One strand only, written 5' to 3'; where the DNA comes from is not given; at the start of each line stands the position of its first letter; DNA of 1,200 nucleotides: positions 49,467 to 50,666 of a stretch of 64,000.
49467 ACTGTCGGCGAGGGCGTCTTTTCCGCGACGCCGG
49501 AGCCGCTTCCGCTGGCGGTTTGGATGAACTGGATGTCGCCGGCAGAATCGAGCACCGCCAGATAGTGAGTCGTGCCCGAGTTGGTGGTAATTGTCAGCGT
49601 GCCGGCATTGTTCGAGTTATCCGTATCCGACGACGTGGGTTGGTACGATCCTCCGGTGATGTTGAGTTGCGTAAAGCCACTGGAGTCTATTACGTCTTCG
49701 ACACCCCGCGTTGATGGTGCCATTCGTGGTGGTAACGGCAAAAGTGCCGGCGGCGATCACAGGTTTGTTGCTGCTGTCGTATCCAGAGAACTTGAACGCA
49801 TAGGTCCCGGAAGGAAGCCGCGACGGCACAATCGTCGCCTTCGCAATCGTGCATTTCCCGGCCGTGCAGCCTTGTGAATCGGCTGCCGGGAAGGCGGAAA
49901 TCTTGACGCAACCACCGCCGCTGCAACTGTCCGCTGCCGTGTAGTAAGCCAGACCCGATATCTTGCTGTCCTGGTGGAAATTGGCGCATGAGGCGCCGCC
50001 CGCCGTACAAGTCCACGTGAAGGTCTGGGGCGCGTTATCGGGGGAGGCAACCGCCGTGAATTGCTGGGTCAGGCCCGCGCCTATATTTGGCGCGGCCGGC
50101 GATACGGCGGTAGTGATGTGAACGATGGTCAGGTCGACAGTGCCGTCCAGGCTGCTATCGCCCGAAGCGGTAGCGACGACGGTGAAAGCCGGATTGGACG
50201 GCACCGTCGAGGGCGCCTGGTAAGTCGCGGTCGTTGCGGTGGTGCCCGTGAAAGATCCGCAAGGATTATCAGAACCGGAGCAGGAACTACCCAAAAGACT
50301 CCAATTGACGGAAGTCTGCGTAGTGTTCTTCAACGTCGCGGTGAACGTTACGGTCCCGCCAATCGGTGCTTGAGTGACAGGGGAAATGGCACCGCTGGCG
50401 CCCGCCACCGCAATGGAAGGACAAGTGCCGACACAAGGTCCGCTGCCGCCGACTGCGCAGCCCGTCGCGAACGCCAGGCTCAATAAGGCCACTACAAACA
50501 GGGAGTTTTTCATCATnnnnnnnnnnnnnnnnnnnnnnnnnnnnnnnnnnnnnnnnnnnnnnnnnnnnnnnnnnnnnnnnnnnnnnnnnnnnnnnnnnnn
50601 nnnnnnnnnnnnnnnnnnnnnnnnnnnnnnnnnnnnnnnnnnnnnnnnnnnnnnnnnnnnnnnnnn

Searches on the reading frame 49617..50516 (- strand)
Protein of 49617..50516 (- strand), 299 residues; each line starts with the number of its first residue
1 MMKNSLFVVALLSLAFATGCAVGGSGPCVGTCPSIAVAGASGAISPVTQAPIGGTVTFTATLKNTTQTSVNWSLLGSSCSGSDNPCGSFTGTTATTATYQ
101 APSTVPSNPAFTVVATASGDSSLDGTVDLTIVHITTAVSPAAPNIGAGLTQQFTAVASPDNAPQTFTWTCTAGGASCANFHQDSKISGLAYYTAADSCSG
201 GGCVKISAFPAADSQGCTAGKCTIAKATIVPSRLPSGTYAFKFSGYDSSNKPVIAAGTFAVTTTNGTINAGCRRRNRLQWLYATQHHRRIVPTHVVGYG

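Call 10: search_protein_families(library=pfam, proteins=[window:49617-50516:-], max_evalue=0.01)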
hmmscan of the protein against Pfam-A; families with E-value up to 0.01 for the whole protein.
window:49617-50516:- (299 aa): 0 families

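Call 15: search_protein_families(library=ncbifam, proteins=[window:49617-50516:-], max_evalue=0.01)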
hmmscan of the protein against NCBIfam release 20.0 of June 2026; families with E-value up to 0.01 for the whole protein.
window:49617-50516:- (299 aa): 0 families

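Call 27: find_homologous_proteins(query=window:49617-50516:-)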
Query window:49617-50516:- (299 aa): 31 proteins with E <= 0.001 among 7754 candidates.
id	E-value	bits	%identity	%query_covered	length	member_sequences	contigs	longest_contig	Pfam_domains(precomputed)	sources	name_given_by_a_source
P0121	8.8e-89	316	65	79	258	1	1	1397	-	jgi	jgi:hypothetical protein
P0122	5.5e-69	251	51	87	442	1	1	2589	-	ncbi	ncbi:MAG: hypothetical protein ACRD3Q_05250, partial [Terriglobales bacterium]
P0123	2.5e-67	246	52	77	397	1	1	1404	-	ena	-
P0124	6.5e-60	221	52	92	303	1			-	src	-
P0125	1.8e-58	217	52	92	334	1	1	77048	-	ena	-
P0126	1.2e-54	204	48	86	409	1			-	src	-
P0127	2.3e-53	200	52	84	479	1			-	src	-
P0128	2.5e-52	196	47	92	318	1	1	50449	-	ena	-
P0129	8.7e-49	185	49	90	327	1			-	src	-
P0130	1.3e-48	184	49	89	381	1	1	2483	-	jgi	-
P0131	1.5e-48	184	47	92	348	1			-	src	-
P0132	3.4e-48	183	47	84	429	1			-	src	-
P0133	5.9e-48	182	48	83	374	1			-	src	-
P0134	8.1e-47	178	48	60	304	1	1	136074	-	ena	-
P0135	3.8e-42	163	49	73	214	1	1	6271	-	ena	-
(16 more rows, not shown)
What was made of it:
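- Tried and rejected: Homologues of the 299-aa neighbour are few and distant (call 27).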

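Call 79: find_encoding_contigs(protein=P0125, flank=8000, max_places=2)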
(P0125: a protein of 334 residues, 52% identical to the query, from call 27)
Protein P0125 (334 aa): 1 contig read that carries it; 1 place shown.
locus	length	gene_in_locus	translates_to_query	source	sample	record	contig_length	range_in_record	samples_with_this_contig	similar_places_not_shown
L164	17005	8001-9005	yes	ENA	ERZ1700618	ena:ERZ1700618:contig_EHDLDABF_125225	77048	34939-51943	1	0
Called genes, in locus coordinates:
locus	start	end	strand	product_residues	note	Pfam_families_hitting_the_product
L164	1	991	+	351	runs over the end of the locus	PF25990:Beta-barrel_YknX (weak)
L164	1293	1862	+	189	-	PF25967:RND-MFP_C (faint), PF25975:CzcB_C, PF25989:YknX_C (weak)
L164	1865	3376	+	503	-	PF12704:MacB_PCD, PF09848:SLFN-g3_helicase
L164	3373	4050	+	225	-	PF04199:Cyclase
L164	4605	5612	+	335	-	-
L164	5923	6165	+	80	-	PF07883:Cupin_2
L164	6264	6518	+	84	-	PF00462:Glutaredoxin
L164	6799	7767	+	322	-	PF00089:Trypsin, PF13365:Trypsin_2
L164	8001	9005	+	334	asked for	-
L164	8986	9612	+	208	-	-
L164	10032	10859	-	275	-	PF00561:Abhydrolase_1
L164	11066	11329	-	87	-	-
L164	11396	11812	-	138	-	-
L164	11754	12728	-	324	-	PF01636:APH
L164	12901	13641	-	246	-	PF01636:APH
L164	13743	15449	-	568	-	PF00270:DEAD, PF04851:ResIII, PF16203:ERCC3_RAD25_C, PF00271:Helicase_C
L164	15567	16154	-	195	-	PF11716:MDMPI_N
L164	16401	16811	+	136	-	PF08818:DUF1801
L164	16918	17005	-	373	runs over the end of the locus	PF13433:Peripla_BP_5, PF13458:Peripla_BP_6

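Call 89: search_protein_families(library=padloc, proteins=[window:49617-50516:-], max_evalue=0.01)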
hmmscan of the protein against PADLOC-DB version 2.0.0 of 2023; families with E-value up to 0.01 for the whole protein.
window:49617-50516:- (299 aa): 0 families
